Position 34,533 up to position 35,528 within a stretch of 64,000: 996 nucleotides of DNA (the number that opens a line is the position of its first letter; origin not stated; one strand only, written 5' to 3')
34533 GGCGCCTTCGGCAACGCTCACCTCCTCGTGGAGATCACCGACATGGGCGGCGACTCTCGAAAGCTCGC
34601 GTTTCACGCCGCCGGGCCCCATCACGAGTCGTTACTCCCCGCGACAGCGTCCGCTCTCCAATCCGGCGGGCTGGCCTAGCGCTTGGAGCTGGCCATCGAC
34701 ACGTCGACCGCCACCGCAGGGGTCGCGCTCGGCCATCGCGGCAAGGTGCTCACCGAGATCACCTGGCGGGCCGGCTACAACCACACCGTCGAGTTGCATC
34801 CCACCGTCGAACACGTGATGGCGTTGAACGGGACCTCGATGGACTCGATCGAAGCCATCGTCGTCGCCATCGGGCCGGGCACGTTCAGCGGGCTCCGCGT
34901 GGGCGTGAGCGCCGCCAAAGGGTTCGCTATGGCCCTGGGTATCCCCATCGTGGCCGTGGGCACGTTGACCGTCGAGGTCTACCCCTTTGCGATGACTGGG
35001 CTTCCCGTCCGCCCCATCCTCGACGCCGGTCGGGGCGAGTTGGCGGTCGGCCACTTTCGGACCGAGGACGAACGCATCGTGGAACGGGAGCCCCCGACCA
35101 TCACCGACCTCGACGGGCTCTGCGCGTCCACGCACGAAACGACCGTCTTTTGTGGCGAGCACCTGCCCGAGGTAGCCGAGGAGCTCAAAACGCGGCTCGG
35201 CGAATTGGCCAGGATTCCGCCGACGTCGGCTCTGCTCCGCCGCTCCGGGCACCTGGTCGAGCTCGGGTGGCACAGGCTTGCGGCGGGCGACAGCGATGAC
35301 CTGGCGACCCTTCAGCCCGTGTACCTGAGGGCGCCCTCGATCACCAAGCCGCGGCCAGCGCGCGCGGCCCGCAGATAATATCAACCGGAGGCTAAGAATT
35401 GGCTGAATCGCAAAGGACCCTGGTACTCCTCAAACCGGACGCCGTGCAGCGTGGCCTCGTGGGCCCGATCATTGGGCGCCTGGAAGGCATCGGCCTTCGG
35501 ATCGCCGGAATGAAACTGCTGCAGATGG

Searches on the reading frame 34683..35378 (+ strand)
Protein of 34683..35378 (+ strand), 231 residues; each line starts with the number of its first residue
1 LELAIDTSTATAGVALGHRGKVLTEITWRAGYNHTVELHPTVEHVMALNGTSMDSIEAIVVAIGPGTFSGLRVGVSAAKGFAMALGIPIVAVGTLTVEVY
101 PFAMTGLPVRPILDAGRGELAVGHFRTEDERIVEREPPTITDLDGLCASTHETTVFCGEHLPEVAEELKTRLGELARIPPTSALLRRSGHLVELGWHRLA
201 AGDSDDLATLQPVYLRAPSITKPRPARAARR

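Call 67: search_protein_families(library=pfam, proteins=[window:34683-35378:+], max_evalue=0.0001)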
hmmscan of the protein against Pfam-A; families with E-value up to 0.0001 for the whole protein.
window:34683-35378:+ (231 aa): 1 family
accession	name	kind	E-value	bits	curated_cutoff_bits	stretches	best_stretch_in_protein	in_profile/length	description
PF00814.31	TsaD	-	1.6e-22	80.9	24.8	1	30-132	25-133/264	tRNA N6-adenosine threonylcarbamoyltransferase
